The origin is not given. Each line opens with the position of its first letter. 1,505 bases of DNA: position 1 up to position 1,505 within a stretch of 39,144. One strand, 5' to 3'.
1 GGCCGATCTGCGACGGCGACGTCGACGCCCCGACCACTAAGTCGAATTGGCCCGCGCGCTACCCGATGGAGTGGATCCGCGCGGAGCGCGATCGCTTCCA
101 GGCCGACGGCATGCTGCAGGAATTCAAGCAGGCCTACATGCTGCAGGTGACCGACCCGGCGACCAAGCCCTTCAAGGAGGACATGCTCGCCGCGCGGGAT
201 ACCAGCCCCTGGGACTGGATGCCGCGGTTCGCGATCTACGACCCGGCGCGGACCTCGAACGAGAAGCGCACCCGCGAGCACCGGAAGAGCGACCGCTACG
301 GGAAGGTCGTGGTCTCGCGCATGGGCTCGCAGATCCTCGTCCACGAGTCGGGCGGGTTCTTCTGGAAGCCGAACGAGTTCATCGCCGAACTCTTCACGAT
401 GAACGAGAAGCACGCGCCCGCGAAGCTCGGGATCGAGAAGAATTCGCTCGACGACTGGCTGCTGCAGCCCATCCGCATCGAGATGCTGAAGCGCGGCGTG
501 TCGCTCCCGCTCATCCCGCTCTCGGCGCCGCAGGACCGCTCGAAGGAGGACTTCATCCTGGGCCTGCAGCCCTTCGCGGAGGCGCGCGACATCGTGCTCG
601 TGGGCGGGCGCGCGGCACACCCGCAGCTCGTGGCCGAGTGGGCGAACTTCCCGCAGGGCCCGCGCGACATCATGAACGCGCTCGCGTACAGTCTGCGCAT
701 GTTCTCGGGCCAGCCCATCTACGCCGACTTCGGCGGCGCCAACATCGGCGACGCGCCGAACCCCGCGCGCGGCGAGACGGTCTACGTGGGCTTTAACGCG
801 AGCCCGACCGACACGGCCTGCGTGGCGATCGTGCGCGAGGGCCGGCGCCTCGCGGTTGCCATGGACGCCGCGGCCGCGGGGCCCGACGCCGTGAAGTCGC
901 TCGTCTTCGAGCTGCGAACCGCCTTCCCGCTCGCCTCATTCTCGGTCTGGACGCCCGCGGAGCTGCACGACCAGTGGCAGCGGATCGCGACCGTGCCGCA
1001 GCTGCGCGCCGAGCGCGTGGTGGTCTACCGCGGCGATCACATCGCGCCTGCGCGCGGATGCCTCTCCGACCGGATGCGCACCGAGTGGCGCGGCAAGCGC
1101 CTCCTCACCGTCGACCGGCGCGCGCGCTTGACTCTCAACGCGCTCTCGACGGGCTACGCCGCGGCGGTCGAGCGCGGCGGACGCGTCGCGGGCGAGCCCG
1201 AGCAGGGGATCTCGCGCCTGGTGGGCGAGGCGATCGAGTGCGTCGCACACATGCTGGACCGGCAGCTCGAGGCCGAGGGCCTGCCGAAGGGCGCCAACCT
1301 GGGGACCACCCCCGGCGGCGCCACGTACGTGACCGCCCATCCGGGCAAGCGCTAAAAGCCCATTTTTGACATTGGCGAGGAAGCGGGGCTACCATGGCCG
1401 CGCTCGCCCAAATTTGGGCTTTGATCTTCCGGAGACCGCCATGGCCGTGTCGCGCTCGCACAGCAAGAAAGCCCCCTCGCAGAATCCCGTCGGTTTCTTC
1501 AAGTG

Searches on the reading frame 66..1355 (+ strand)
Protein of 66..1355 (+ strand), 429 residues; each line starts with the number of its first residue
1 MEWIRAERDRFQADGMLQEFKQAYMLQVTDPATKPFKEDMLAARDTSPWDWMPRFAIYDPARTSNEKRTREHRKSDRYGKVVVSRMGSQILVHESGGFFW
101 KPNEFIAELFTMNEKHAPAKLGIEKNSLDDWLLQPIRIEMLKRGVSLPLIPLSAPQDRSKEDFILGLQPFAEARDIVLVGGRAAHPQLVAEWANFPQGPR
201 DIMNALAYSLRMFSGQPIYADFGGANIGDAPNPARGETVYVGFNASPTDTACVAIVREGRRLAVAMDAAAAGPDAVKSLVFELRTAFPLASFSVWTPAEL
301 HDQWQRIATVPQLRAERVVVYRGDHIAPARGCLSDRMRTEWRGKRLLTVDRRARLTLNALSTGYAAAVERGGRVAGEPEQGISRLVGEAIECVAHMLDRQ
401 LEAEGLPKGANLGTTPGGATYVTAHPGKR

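Call 79: search_protein_families(library=pfam, proteins=[window:66-1355:+], max_evalue=0.01)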
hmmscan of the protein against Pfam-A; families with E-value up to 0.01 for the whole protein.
window:66-1355:+ (429 aa): 0 families

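Call 80: search_protein_families(library=phrogs, proteins=[window:66-1355:+], max_evalue=0.001)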
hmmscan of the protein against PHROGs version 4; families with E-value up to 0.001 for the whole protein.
window:66-1355:+ (429 aa): 1 family
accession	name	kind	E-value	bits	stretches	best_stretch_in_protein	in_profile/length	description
phrog_38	-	head and packaging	5.5e-13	49.5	1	3-215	496-705/760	terminase large subunit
